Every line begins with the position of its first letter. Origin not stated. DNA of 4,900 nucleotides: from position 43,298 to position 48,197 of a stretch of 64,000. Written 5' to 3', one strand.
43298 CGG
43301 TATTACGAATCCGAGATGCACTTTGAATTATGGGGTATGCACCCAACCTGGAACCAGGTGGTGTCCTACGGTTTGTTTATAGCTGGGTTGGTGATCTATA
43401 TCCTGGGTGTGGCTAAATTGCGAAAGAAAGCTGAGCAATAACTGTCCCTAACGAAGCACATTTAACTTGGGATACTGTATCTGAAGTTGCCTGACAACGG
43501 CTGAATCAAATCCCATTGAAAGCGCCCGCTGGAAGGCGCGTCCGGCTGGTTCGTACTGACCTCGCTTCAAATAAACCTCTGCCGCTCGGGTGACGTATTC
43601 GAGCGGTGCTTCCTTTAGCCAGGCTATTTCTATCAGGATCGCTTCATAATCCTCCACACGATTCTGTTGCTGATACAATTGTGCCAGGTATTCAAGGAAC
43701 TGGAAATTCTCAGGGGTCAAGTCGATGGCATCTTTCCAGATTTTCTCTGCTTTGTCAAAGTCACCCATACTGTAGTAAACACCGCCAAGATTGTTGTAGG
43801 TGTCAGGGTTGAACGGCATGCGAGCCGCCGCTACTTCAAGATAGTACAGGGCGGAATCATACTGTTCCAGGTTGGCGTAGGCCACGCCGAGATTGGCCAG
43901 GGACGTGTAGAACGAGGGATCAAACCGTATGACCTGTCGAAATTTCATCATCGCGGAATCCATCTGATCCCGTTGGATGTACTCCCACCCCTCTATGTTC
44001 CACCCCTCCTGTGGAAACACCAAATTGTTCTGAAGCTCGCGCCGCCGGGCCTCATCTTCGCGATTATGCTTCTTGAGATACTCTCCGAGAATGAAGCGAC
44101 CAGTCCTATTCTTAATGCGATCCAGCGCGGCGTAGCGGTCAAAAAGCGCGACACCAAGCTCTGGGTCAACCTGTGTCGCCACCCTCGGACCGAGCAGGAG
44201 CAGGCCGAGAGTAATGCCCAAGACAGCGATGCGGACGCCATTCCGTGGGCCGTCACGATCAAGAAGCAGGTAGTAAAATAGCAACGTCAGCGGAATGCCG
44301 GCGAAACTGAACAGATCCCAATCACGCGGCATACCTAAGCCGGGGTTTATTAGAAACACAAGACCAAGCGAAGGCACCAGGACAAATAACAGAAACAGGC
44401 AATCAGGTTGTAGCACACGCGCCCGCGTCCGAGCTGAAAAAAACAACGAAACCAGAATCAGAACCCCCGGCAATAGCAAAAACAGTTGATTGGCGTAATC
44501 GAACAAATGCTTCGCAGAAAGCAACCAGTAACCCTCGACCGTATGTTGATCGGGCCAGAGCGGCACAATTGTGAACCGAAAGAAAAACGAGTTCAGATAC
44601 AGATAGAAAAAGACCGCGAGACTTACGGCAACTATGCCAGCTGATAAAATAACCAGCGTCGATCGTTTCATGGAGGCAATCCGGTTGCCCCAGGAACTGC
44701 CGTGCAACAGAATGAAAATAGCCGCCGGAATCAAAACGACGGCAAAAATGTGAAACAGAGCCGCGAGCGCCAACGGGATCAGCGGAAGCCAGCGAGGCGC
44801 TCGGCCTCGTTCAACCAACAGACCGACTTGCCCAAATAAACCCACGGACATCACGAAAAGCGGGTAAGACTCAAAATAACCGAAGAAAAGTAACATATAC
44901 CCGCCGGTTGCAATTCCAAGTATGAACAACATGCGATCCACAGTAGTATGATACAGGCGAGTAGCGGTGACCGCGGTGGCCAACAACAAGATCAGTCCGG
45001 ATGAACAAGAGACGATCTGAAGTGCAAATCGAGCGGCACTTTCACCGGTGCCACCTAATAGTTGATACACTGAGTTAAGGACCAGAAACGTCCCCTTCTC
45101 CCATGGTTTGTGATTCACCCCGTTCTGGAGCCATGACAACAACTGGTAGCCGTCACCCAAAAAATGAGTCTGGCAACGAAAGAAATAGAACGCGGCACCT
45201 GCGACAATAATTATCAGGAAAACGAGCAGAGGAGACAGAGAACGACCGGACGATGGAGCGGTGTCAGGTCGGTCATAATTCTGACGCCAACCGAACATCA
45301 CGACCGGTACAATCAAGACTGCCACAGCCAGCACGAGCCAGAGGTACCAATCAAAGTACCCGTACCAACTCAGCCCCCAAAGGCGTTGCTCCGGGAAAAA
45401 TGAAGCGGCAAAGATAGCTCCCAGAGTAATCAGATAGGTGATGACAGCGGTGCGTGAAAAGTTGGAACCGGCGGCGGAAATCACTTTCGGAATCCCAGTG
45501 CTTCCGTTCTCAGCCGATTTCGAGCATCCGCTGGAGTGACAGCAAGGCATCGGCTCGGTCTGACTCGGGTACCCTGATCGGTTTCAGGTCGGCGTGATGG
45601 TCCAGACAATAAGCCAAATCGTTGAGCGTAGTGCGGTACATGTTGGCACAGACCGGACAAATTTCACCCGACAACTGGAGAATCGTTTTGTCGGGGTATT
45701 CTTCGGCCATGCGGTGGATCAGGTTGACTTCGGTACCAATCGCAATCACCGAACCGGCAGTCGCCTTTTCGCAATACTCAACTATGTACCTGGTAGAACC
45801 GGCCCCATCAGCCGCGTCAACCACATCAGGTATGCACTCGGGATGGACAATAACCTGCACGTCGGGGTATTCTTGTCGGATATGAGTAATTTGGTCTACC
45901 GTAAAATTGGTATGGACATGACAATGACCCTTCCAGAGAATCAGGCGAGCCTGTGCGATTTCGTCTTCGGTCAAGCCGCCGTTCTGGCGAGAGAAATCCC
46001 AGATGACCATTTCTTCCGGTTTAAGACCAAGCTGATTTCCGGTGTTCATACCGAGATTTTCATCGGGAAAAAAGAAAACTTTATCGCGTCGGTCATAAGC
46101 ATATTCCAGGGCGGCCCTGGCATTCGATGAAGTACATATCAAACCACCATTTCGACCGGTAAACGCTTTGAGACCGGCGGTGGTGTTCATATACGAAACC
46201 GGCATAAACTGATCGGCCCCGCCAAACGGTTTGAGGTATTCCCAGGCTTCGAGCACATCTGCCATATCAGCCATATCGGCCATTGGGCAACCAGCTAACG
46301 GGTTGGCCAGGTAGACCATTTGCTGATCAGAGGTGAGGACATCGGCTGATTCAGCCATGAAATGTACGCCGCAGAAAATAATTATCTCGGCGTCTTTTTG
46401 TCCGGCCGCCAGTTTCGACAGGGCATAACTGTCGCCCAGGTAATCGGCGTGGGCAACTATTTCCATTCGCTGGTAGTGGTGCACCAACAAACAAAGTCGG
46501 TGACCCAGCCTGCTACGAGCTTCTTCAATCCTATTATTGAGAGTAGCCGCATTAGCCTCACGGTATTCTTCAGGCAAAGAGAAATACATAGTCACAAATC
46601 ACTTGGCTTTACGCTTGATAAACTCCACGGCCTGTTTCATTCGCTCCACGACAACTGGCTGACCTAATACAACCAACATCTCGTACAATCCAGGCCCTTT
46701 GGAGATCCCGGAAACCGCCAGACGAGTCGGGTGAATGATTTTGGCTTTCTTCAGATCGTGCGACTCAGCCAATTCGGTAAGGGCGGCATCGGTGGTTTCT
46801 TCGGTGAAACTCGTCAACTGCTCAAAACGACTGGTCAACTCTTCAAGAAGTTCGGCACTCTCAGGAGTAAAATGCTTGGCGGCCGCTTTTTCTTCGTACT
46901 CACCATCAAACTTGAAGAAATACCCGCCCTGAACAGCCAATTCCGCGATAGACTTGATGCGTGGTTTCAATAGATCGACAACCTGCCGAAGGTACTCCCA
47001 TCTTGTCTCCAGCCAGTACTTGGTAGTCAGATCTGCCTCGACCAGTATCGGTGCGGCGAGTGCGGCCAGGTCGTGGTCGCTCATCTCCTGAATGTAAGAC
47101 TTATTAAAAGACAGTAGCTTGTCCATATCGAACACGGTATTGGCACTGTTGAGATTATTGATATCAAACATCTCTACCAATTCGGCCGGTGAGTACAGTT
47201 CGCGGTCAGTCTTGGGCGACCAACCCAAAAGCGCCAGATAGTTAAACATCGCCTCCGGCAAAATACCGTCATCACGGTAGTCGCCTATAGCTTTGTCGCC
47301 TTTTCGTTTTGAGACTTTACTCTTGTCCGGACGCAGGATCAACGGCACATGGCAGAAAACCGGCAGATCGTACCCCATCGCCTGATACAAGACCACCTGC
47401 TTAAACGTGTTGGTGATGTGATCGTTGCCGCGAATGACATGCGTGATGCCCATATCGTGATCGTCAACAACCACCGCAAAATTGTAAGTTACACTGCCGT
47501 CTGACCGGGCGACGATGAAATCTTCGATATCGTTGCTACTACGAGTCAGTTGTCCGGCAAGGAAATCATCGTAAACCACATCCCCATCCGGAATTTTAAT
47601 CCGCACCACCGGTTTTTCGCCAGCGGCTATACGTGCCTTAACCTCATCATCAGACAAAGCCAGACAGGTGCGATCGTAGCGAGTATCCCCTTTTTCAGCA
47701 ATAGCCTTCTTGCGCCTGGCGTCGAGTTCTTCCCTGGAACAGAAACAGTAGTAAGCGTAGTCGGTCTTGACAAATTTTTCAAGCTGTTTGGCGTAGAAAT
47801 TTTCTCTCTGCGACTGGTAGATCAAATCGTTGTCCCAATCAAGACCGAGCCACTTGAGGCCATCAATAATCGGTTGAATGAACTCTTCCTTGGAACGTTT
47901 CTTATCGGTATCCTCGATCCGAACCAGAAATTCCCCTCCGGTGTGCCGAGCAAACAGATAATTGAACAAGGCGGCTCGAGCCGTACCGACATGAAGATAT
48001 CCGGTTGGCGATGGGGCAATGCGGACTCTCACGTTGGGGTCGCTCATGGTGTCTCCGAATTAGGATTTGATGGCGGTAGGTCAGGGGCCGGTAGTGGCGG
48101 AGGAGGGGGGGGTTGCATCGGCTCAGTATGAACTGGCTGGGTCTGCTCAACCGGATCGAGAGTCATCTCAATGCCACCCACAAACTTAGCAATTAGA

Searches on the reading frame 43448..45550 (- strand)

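Call 50: search_protein_families(library=pfam, proteins=[window:43448-45550:-], max_evalue=0.001)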
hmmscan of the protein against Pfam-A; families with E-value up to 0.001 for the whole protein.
window:43448-45550:- (700 aa): 17 families
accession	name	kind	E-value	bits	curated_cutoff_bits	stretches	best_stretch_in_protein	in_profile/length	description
PF07719.23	TPR_2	-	5.8e-17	60.8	27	1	583-615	2-34/34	Tetratricopeptide repeat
PF00515.34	TPR_1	-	1.2e-16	60.2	27.8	1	582-615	1-34/34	Tetratricopeptide repeat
PF13431.12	TPR_17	-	1.9e-13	49.9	24.4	0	537-568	2-33/34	Tetratricopeptide repeat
PF13414.12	TPR_11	-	3.6e-13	49.4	26.8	1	591-629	3-41/42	TPR repeat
PF13181.12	TPR_8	-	2.4e-12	46.4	25.7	1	583-615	2-34/34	Tetratricopeptide repeat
PF14559.12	TPR_19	-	2.8e-11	44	25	1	562-604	5-47/68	Tetratricopeptide repeat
PF13374.12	TPR_10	-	3.3e-10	40.1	27.5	1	584-611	4-31/42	Tetratricopeptide repeat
PF13432.12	TPR_16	-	2.5e-09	37.8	32.7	1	591-634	6-49/65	Tetratricopeptide repeat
PF13424.12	TPR_12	-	2.1e-08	34.7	30.1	0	584-612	5-33/77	Tetratricopeptide repeat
PF13176.12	TPR_7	-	2.2e-08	34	27.9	0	585-612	2-31/36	Tetratricopeptide repeat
PF13428.12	TPR_14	-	2.8e-07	31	23.5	0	584-625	3-44/44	Tetratricopeptide repeat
PF12895.13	ANAPC3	-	3.6e-07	30.8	27.2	1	562-640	3-80/82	Anaphase-promoting complex, cyclosome, subunit 3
PF13371.12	TPR_9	-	8.4e-05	23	35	0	524-582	5-63/73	Tetratricopeptide repeat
PF13174.12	TPR_6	-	0.00017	22.5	26.3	0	655-677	5-27/33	Tetratricopeptide repeat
PF09976.15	TPR_21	-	0.0006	20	25.5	0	525-614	87-178/193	Tetratricopeptide repeat-like domain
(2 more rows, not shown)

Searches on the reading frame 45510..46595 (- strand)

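Call 50: search_protein_families(library=pfam, proteins=[window:45510-46595:-], max_evalue=0.001)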
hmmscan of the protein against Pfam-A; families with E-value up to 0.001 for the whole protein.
window:45510-46595:- (361 aa): 1 family
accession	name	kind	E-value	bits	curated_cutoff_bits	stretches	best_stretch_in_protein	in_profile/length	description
PF02445.21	NadA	-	2.1e-91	306.5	27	1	22-359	2-295/295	Quinolinate synthetase A protein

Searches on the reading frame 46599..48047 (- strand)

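Call 50: search_protein_families(library=pfam, proteins=[window:46599-48047:-], max_evalue=0.001)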
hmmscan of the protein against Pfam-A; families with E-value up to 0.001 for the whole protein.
window:46599-48047:- (482 aa): 2 families
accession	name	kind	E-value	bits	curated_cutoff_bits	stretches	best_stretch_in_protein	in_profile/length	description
PF00749.27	tRNA-synt_1c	-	7e-101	337.7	23.4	1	5-311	1-312/314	tRNA synthetases class I (E and Q), catalytic domain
PF19269.4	Anticodon_2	-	5.8e-32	111.5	23.6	1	344-473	9-140/141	Anticodon binding domain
